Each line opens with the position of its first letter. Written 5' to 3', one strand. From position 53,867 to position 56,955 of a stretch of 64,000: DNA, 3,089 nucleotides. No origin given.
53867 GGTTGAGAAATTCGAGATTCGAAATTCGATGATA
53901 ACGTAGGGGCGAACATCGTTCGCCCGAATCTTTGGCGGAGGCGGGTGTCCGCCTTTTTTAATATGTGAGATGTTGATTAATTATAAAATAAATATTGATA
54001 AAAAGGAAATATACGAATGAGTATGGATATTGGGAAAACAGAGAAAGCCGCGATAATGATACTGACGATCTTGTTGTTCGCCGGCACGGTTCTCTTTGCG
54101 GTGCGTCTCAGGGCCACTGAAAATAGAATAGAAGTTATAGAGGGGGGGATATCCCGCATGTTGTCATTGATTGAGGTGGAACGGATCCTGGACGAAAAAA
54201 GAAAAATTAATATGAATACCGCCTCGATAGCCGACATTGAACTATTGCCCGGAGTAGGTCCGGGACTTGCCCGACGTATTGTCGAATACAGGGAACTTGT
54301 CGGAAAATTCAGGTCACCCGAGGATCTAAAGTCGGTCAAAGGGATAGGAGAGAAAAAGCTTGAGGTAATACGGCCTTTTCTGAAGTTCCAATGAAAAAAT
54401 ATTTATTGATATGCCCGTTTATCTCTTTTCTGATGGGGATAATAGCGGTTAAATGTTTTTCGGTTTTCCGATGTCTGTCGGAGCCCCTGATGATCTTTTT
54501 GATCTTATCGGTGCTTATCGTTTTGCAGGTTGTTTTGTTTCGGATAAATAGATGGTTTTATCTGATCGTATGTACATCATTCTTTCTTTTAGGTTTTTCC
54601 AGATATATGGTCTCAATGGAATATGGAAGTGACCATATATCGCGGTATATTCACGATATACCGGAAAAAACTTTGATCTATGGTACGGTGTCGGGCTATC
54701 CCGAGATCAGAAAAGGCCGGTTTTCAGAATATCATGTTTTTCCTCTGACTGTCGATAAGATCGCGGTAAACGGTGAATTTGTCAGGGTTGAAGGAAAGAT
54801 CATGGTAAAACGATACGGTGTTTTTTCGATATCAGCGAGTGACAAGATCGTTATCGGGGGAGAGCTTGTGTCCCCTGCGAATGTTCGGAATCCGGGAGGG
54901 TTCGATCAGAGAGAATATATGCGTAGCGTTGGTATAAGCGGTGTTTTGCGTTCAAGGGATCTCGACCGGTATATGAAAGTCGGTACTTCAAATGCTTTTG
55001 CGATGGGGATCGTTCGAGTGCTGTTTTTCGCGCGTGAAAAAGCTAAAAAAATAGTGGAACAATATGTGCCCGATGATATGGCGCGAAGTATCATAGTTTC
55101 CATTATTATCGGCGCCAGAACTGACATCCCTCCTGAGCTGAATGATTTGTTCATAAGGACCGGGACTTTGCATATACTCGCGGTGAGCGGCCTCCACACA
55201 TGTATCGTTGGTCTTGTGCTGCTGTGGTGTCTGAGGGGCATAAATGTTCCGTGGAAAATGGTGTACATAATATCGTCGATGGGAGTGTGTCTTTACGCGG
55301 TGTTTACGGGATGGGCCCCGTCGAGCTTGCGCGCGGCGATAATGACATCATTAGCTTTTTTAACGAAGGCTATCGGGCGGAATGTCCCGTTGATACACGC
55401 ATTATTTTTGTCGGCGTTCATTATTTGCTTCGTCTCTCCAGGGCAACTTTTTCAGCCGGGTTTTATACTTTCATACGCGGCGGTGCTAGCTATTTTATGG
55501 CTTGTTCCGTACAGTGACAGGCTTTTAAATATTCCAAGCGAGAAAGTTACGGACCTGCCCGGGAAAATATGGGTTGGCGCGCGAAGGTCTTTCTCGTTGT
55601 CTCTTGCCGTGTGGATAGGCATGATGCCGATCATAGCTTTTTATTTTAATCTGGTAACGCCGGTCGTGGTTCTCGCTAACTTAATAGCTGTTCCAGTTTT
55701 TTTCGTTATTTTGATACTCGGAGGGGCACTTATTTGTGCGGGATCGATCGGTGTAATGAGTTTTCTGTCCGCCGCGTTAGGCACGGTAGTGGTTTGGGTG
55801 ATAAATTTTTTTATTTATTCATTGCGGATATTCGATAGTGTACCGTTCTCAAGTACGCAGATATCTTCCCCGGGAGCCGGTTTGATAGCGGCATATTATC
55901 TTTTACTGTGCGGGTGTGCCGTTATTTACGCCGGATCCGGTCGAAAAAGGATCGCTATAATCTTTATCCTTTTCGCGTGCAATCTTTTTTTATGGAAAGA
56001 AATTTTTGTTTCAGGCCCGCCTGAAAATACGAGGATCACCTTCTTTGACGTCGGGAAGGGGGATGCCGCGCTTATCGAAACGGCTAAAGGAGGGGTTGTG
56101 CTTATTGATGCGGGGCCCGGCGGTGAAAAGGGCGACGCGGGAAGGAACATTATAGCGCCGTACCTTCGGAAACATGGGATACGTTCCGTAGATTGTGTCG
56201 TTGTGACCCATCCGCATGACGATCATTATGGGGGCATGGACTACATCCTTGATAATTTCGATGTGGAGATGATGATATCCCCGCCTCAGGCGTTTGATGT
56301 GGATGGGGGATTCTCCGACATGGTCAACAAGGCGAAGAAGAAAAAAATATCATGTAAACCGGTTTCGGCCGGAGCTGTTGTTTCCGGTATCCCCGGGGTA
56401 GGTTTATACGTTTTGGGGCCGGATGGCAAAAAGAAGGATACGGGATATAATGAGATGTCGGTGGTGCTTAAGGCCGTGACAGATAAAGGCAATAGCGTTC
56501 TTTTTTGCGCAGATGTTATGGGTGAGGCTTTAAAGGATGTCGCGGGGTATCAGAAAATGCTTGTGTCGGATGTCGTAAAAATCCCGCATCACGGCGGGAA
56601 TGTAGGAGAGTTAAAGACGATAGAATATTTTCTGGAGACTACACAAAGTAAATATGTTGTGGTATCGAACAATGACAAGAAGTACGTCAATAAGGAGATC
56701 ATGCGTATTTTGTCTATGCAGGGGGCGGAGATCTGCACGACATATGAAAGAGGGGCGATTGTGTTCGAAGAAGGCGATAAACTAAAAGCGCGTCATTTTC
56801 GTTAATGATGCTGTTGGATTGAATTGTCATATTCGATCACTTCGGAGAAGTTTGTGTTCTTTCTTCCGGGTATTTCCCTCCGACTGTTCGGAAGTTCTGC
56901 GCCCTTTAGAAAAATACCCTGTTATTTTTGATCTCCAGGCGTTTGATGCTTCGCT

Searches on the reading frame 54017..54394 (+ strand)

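Call 3: search_protein_families(library=pfam, proteins=[window:54017-54394:+], max_evalue=0.1)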
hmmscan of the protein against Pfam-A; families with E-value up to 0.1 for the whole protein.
window:54017-54394:+ (125 aa): 9 families
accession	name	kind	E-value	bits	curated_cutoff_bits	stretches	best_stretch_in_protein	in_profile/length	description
PF12836.13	HHH_3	-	8.3e-23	80.7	27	1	61-122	3-64/65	Helix-hairpin-helix motif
PF00633.29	HHH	-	2.9e-13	49.4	24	2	67-91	6-30/30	Helix-hairpin-helix motif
PF14520.12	HHH_5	-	5.3e-06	27.2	27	1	77-116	7-49/57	Helix-hairpin-helix domain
PF14716.13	HHH_8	-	1.8e-05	25.5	30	0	69-91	45-67/73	Helix-hairpin-helix domain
PF03934.19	T2SSK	-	9.5e-05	23.1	24.2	1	64-111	1-48/63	Type II secretion system (T2SS), protein K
PF06514.17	PsbU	-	0.0031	17.9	24.5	1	59-119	10-66/93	Photosystem II 12 kDa extrinsic protein (PsbU)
PF12826.13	HHH_2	-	0.0045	17.6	27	0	65-91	28-54/64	Helix-hairpin-helix motif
PF04919.18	DUF655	-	0.029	14.7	22.2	1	71-110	115-154/181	Protein of unknown function (DUF655)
PF14579.12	HHH_6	-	0.03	15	25.6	0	78-106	31-59/90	Helix-hairpin-helix motif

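Call 4: search_protein_families(library=ncbifam, proteins=[window:54017-54394:+], max_evalue=0.1)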
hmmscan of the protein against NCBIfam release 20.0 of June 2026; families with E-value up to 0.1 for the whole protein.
window:54017-54394:+ (125 aa): 8 families
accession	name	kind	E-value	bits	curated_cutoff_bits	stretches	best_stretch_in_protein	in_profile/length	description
TIGR01259.1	comE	subfamily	2.8e-17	62.8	152.35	1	58-122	54-118/120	comEA protein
TIGR00426.1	TIGR00426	subfamily_domain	1.9e-15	56.6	53.1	1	61-120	5-65/69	competence protein ComEA helix-hairpin-helix repeat region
NF002708.1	PRK02515.1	equivalog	0.00093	19.1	85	1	50-120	45-111/137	photosystem II complex extrinsic protein PsbU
NF045978.1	ComEA_MAG0490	equivalog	0.0055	16.5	98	1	62-122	101-160/162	MAG0490 family ComEA-like DNA-binding protein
NF010337.0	PRK13766.1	equivalog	0.016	13.3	610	1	59-122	710-775/781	Hef nuclease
TIGR01405.1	polC_Gram_pos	equivalog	0.028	12.1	1043.45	1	52-119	1129-1194/1211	DNA polymerase III subunit alpha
TIGR01448.2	helicase_RecD2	equivalog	0.047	11.8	500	1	75-119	82-129/713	SF1B family DNA helicase RecD2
NF037980.1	T2SS_GspK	equivalog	0.076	12.5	130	0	59-109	208-258/307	type II secretion system minor pseudopilin GspK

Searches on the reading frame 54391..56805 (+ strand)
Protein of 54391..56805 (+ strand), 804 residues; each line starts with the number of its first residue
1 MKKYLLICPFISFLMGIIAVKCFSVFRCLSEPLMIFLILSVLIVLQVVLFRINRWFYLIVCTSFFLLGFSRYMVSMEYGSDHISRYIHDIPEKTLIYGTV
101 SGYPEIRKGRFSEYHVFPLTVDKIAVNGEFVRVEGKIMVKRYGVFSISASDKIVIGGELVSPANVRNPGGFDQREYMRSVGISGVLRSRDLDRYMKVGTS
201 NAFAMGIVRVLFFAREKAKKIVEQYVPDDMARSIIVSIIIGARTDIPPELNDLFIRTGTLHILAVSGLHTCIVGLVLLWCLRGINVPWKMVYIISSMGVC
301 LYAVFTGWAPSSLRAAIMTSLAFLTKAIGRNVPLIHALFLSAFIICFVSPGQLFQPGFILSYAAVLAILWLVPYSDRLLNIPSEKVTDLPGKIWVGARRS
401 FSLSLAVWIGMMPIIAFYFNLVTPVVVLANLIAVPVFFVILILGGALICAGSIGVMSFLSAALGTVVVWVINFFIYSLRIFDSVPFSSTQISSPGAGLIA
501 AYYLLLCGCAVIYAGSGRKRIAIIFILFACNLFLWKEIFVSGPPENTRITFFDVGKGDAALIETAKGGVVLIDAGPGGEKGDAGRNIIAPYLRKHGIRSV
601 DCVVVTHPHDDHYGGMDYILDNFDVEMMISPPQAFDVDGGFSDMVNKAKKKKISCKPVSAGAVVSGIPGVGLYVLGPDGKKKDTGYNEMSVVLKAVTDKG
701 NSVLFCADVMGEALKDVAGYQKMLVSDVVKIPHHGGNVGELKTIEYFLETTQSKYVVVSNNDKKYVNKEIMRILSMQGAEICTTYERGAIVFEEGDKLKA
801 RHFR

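Call 3: search_protein_families(library=pfam, proteins=[window:54391-56805:+], max_evalue=0.1)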
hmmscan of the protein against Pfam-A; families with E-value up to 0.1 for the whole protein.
window:54391-56805:+ (804 aa): 4 families
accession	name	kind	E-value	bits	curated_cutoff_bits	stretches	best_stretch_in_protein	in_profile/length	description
PF03772.21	Competence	-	1.5e-52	179.1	23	1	239-510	2-264/270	Competence protein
PF13567.11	DUF4131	-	6.9e-20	71.8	31.6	1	34-189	6-160/165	Domain of unknown function (DUF4131)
PF00753.33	Lactamase_B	-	9.7e-14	52.2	22.7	1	554-649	3-93/196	Metallo-beta-lactamase superfamily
PF12706.13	Lactamase_B_2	-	3.6e-06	27.2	27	1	570-641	3-74/200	Beta-lactamase superfamily domain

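Call 4: search_protein_families(library=ncbifam, proteins=[window:54391-56805:+], max_evalue=0.1)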
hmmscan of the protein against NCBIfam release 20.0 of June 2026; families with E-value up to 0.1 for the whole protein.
window:54391-56805:+ (804 aa): 28 families (the best 25 are shown)
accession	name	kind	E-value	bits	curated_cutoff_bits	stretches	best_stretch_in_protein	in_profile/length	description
TIGR00361.1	ComEC_Rec2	equivalog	7.8e-64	216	190.05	1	158-788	70-663/663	DNA internalization-related competence protein ComEC/Rec2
NF008580.0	PRK11539.1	equivalog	4.8e-44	150.9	969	1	217-760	185-691/758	ComEC family protein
TIGR00360.1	ComEC_N-term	subfamily_domain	4.1e-24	85.8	36.5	1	260-442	2-169/171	ComEC/Rec2-related protein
NF049846.1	blaAHM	exception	1.4e-19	70.1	590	1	548-796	64-298/304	AHM family subclass B3-like metallo-beta-lactamase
NF045979.1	ComEC_MAG0480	equivalog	1.8e-11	43.5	150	1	219-375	181-339/461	MAG0480 family ComEC-like protein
NF058524.1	6A-MBL_enzyme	equivalog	1.8e-09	37.2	220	1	551-617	1-74/346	anti-phage 6A-MBL system MBL-fold protein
NF041809.1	Avs1a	equivalog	1.2e-06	27.6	420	1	682-766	246-331/387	AVAST type 1 anti-phage system MBL fold metallo-hydrolase Avs1a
NF012229.1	bla_class_B_core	domain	1e-05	25.7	100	1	559-631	16-82/139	metallo-beta-lactamase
NF033105.1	bla_subclass_B3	equivalog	8.9e-05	21.9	240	1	559-664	25-125/257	subclass B3 metallo-beta-lactamase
NF047979.1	lactonase_AidB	equivalog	0.00079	18.8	360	1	566-616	59-110/271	AidB family quorum-quenching N-acyl homoserine lactonase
TIGR04558.1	SoxH_rel_PQQ_1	hypoth_equivalog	0.00089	18.4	300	1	559-615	36-87/285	quinoprotein relay system zinc metallohydrolase 1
TIGR03675.1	arCOG00543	equivalog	0.0019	16.5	580.2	1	553-618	185-247/631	beta-CASP ribonuclease aCPSF1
NF033088.2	bla_subclass_B1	equivalog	0.0025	17.5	200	1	560-620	33-89/217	subclass B1 metallo-beta-lactamase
NF047419.1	RNase_J1_RnjA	exception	0.0027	16.5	820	1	591-627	52-87/549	ribonuclease J1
NF040469.1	blaEFM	exception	0.0029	16.7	610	1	534-658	45-167/302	EFM family subclass B3 metallo-beta-lactamase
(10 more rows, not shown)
